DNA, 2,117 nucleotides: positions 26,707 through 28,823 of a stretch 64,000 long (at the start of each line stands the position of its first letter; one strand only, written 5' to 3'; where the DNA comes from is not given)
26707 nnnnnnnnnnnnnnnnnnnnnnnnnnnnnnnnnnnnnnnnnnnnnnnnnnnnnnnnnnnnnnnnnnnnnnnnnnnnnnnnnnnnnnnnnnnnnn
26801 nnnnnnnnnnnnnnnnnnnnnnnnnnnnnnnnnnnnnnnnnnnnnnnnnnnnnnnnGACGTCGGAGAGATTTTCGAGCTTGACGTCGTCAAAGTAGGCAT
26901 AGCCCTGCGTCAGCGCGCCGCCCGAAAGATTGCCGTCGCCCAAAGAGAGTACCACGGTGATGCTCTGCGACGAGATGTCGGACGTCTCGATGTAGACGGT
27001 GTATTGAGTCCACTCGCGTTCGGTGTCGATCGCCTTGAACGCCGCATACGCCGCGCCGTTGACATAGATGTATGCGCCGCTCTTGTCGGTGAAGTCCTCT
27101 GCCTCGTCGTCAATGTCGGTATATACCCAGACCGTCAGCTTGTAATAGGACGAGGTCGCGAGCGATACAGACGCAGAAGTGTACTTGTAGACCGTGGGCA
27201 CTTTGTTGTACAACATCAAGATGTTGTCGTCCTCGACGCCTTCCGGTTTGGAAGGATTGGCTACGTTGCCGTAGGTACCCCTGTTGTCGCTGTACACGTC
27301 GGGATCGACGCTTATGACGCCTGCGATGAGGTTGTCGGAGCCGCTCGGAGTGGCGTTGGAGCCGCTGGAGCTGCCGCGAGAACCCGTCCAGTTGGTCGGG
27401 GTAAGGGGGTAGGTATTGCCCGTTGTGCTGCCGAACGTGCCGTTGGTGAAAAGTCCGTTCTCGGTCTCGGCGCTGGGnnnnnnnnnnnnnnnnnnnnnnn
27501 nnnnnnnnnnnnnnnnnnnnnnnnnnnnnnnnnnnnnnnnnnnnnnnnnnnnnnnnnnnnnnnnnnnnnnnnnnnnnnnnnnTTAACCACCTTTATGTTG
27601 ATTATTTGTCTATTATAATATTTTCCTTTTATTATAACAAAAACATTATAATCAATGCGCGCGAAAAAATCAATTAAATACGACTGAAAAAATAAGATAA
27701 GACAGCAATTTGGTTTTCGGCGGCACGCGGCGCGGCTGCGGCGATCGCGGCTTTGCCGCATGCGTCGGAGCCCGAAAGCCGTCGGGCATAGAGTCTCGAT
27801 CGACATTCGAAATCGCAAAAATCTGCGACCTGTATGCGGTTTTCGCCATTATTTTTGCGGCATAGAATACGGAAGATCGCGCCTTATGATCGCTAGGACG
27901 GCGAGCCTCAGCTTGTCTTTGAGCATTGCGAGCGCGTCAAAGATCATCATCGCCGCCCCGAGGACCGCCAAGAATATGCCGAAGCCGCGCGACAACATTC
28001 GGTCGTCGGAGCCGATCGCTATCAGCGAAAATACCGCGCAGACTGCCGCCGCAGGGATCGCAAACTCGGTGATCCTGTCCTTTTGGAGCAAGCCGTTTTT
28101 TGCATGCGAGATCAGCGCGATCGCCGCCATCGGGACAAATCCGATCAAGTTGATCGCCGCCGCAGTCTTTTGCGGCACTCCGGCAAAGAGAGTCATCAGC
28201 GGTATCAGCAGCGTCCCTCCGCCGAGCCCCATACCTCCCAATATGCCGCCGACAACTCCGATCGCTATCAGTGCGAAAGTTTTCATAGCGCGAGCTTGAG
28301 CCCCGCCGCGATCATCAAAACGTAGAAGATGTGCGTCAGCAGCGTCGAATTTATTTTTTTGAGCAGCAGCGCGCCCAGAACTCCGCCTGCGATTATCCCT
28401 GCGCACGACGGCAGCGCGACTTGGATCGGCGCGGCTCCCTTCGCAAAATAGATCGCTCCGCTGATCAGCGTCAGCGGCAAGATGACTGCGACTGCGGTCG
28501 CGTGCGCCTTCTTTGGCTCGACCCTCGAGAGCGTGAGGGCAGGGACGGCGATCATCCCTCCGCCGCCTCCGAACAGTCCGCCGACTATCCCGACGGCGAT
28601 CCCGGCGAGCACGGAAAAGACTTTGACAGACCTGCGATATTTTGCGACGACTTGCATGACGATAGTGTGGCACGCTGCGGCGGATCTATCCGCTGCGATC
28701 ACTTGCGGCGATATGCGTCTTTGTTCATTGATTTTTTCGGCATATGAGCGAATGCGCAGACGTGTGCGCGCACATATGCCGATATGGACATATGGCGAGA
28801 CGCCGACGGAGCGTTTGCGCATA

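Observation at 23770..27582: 1270-aa surface protein made of five CBM-like modules, apparently anchored at both ends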

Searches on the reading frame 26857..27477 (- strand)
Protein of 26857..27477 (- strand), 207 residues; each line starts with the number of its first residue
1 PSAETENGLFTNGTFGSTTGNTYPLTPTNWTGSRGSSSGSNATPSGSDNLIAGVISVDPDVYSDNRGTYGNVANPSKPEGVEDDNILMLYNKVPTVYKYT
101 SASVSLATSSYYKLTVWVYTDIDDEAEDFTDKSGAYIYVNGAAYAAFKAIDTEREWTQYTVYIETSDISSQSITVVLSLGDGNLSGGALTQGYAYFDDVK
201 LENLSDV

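Call 21: search_solved_structures(query=A3, max_evalue=10, show_alignments=2)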
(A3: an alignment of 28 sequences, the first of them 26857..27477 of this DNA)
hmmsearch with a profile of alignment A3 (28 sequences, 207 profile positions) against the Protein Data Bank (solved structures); distinct sequences matched with E-value up to 10: 0.

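Call 28: predict_structure(alignment_id=A3)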
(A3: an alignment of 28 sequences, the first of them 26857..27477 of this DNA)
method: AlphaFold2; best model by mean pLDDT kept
length: 207 residues; sequences in the alignment: 28
mean_pLDDT: 89.1   pTM: 0.88
mean pLDDT of the five models: 89.1, 88.7, 87.1, 86.5, 83.6
residues with pLDDT >= 90: 152; 70-90: 32; 50-70: 16; < 50: 7
segments of 3 or more residues with pLDDT < 50: 1-6
pLDDT, mean of each block of 10 residues (from residue 1): 51 88 95 76 67 97 96 95 95 94 94 97 91 96 93 98 90 96 81 97 83
secondary structure, 60 per line:
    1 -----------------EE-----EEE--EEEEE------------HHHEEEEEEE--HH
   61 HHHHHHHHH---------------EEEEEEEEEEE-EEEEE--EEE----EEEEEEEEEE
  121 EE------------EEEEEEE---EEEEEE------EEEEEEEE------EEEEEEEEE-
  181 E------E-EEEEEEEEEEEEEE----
elements in order: E25-27 E30-34 E50-56 H59-69 E85-95 E97-101 E104-106 E111-122 E135-141 E145-150 E157-164 E171-179 E190-203

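Call 30: fold_search(model_id=the predicted structure, library=pdb)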
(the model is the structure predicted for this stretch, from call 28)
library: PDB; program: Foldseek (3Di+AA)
matches with E <= 10: 1710; with E <= 0.001: 222
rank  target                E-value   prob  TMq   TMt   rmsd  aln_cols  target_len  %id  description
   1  4d0q                  4.1e-07  1.00  0.56  0.70   4.4       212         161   13  Hyaluronan Binding Module of the Streptococcal Pneumoniae Hyaluronate Lyase (released 2014-08-06)
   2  2y64_A                4.3e-07  1.00  0.59  0.71   4.3       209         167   15  Xylopentaose binding mutated (X-2 L110F) CBM4-2 Carbohydrate Binding Module from a Thermostable Rhodothermus marinus X (released 2012-03-07)
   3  2y6k_A                8.0e-07  1.00  0.57  0.69   4.4       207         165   16  Xylotetraose bound to X-2 engineered mutated CBM4-2 Carbohydrate Binding Module from a Thermostable Rhodothermus marin (released 2012-03-07)
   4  6a9f_A                1.2e-06  1.00  0.56  0.58   6.3       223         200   16  Crystal structure of a cyclase from Fischerella sp. TAU in complex with 4-(1H-Indol-3-yl)butan-2-one (released 2018-12-19)
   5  2xon_L                1.4e-06  1.00  0.47  0.63   3.8       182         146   12  Structure of TmCBM61 in complex with beta-1,4-galactotriose at 1.4 A resolution (released 2010-09-08)
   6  4bj0_A                1.5e-06  1.00  0.60  0.72   4.2       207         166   16  Xyloglucan binding module (CBM4-2 X2-L110F) in complex with branched xyloses (released 2014-04-23)
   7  2zew_A                1.6e-06  1.00  0.42  0.58   3.3       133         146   15  Family 16 Cabohydrate Binding Domain Module 1 (released 2008-03-04)
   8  3jxs_A                1.6e-06  1.00  0.58  0.71   4.4       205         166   14  Crystal structure of XG34, an evolved xyloglucan binding CBM (released 2009-10-27)
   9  2xom_A                1.6e-06  1.00  0.46  0.62   4.0       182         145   12  Atomic resolution structure of TmCBM61 in complex with beta-1,4- galactotriose (released 2010-09-08)
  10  1k42_MODEL_1_A        1.9e-06  1.00  0.49  0.58   5.1       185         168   14  The Solution Structure of the CBM4-2 Carbohydrate Binding Module from a Thermostable Rhodothermus marinus Xyla (released 2002-05-29)
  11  2zey_A                2.6e-06  1.00  0.42  0.57   3.9       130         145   16  Family 16 carbohydrate binding module (released 2008-03-04)
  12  8ic1_A                4.5e-06  1.00  0.38  0.18   4.8       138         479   15  endo-alpha-D-arabinanase EndoMA1 D51N mutant from Microbacterium arabinogalactanolyticum in complex with arabinooligos (released 2023-08-16)
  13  5w6h_A                6.3e-06  1.00  0.52  0.17   3.7       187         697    9  Crystal structure of Bacteriophage CBA120 tailspike protein 4 enzymatically active domain (TSP4dN, orf213) (released 2018-10-24)
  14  2zey_B                8.8e-06  1.00  0.43  0.59   3.3       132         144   15  Family 16 carbohydrate binding module (released 2008-03-04)
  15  3oeb_A                9.3e-06  1.00  0.43  0.59   3.3       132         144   15  Crystal structure of the Q121E mutant of C.polysaccharolyticus CBM16-1 bound to mannopentaose (released 2010-08-25)
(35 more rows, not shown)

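Call 41: search_protein_representatives(alignment_id=A3)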
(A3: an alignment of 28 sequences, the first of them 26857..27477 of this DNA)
Query: 28 sequences, 207 profile positions. Proteins with E-value up to 0.001 (for the whole library): 1351; up to 1e-10: 948; up to 1e-30: 444. The best 150 are listed.
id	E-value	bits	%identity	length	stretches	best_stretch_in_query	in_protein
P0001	8.0e-152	518.6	-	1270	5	4-207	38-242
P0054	6.2e-151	515.7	-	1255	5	2-206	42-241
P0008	1.1e-148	508.3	-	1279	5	2-207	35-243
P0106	4.4e-148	506.3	-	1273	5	2-206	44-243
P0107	5.2e-145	496.3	-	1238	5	2-205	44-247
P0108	1.8e-138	475.0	-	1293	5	2-207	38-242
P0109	1.6e-136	468.6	-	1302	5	4-205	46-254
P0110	7.3e-135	463.1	-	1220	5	2-207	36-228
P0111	4.4e-134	460.6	-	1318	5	3-207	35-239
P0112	8.1e-134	459.7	-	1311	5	5-206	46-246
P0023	1.4e-133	459.0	-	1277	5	3-207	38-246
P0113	3.9e-131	451.0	-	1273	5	2-206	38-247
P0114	8.1e-130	446.7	-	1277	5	2-207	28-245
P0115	9.3e-130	446.5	-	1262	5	5-207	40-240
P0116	2.0e-129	445.4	-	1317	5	5-206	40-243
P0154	4.7e-99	346.2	-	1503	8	5-206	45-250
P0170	2.8e-81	288.1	-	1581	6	7-206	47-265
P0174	2.8e-80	284.8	-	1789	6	4-205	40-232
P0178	1.7e-77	275.8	-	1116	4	11-205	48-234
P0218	3.2e-67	242.2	-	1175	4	4-206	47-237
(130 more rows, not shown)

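Call 43: find_encoding_contigs(protein=P0170, flank=5000, max_places=1)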
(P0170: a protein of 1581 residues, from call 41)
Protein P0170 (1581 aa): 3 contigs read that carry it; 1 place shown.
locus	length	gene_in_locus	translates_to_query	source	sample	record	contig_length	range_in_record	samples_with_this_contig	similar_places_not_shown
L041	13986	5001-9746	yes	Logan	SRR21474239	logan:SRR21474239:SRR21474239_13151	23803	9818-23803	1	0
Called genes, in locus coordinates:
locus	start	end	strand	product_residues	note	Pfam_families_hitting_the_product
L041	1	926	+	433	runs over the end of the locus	PF01276:OKR_DC_1, PF03711:OKR_DC_1_C (weak)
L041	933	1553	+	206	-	PF02223:Thymidylate_kin, PF13521:AAA_28 (weak)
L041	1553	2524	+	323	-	PF13177:DNA_pol3_delta2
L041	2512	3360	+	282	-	PF04468:PSP1, PF28472:PSP1_3rd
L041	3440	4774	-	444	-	PF02812:ELFV_dehydrog_N, PF00208:ELFV_dehydrog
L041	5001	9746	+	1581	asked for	-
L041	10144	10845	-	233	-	-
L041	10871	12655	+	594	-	-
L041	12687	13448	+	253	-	PF02535:Zip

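Call 56: find_encoding_contigs(protein=P0174, flank=5000, max_places=1)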
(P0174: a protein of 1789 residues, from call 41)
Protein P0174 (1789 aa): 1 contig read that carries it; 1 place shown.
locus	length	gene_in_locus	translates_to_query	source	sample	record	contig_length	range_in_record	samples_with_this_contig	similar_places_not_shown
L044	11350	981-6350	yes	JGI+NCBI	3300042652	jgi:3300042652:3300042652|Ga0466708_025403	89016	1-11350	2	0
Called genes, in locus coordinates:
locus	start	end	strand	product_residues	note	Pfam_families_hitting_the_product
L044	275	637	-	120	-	PF01925:TauE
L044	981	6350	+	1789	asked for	-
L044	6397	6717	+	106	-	-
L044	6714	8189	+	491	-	PF07690:MFS_1, PF13347:MFS_2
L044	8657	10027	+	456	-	PF00149:Metallophos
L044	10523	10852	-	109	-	PF02575:YbaB_DNA_bd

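Call 57: find_encoding_contigs(protein=P0218, flank=5000, max_places=1)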
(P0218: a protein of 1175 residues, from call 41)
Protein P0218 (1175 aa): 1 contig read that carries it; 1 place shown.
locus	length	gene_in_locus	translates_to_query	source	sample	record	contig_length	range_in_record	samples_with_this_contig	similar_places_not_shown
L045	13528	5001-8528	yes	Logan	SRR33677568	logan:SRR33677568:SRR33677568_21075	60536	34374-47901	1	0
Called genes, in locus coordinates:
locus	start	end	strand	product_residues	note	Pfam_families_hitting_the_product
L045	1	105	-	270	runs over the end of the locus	PF04060:FeS, PF12838:Fer4_7 (weak), PF13187:Fer4_9 (weak), PF13237:Fer4_10 (weak), PF00037:Fer4, PF12837:Fer4_6 (weak), PF12838:Fer4_7 (weak), PF13187:Fer4_9 (weak), +1 more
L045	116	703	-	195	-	PF02508:Rnf-Nqr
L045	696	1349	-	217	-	PF02508:Rnf-Nqr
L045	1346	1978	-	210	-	PF04205:FMN_bind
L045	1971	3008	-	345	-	PF03116:NQR2_RnfD_RnfE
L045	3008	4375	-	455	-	PF13375:RnfC_N, PF01512:Complex1_51K, PF10531:SLBB, PF12838:Fer4_7 (weak), PF13237:Fer4_10 (weak)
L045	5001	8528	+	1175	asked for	-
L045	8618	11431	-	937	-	PF00005:ABC_tran (faint), PF02463:SMC_N (faint), PF03193:RsgA_GTPase (faint), PF10443:RNA12 (faint), PF13191:AAA_16 (faint), PF13555:AAA_29 (faint), PF17760:UvrA_inter, PF17755:UvrA_DNA-bind, +1 more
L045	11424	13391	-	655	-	PF00270:DEAD (weak), PF04851:ResIII, PF17757:UvrB_inter, PF27431:UvrB_3rd, PF00271:Helicase_C, PF12344:UvrB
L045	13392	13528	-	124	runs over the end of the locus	-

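Call 58: find_encoding_contigs(protein=P0154, flank=5000, max_places=1)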
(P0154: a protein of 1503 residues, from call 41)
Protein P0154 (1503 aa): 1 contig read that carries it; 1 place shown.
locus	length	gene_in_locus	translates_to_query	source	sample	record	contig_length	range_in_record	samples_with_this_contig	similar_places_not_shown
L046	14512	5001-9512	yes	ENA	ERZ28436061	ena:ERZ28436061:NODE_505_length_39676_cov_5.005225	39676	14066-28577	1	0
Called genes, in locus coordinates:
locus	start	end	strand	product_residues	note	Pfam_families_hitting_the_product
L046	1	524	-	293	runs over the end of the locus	PF02508:Rnf-Nqr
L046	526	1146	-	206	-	PF04205:FMN_bind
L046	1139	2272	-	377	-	PF03116:NQR2_RnfD_RnfE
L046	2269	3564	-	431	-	PF13375:RnfC_N, PF01512:Complex1_51K, PF13534:Fer4_17 (faint), PF12797:Fer4_2 (faint), PF12837:Fer4_6 (faint), PF12838:Fer4_7, PF13187:Fer4_9 (weak), PF13237:Fer4_10 (weak)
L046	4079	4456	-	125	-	PF01925:TauE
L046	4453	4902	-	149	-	PF01925:TauE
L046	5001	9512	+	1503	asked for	-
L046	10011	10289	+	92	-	PF01476:LysM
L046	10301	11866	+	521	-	PF01943:Polysacc_synt, PF03023:MurJ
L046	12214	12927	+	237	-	PF04239:DUF421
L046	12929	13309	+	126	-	-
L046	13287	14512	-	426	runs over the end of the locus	PF01225:Mur_ligase, PF08245:Mur_ligase_M, PF02875:Mur_ligase_C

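Call 76: find_encoding_contigs(protein=P0178, flank=5000, max_places=1)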
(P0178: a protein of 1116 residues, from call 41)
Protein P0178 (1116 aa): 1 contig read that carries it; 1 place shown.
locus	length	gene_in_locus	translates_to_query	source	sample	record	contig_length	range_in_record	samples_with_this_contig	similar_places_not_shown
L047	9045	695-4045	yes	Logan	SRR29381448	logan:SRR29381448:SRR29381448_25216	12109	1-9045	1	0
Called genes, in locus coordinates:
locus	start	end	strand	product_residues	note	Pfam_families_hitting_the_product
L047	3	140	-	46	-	?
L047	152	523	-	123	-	PF01925:TauE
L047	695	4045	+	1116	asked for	PF02018:CBM_4_9 (faint)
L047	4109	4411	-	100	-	PF01476:LysM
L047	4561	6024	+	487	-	PF01943:Polysacc_synt, PF03023:MurJ (weak)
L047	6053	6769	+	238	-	PF04239:DUF421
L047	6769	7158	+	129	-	PF14276:DUF4363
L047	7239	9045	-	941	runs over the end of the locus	PF00005:ABC_tran (faint), PF02463:SMC_N (faint), PF03193:RsgA_GTPase (faint), PF13555:AAA_29 (faint), PF20703:nSTAND1 (faint), PF20720:nSTAND3 (faint), PF17760:UvrA_inter, PF17755:UvrA_DNA-bind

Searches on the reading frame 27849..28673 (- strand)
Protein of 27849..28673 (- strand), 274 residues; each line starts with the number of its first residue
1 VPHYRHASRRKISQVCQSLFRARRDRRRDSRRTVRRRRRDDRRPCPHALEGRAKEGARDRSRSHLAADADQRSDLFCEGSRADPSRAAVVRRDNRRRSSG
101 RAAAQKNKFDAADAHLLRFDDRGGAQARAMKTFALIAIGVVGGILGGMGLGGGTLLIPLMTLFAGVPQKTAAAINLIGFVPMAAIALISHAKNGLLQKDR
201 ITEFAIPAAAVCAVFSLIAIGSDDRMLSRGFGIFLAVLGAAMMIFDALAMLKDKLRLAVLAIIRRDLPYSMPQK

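Call 12: search_protein_families(library=pfam, proteins=[window:27849-28673:-], max_evalue=0.001)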
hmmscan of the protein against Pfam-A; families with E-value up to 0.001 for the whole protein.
window:27849-28673:- (274 aa): 1 family
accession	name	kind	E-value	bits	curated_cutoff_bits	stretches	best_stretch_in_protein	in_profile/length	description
PF01925.25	TauE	-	2.4e-11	44.2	32.6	1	135-245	1-110/237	Sulfite exporter TauE/SafE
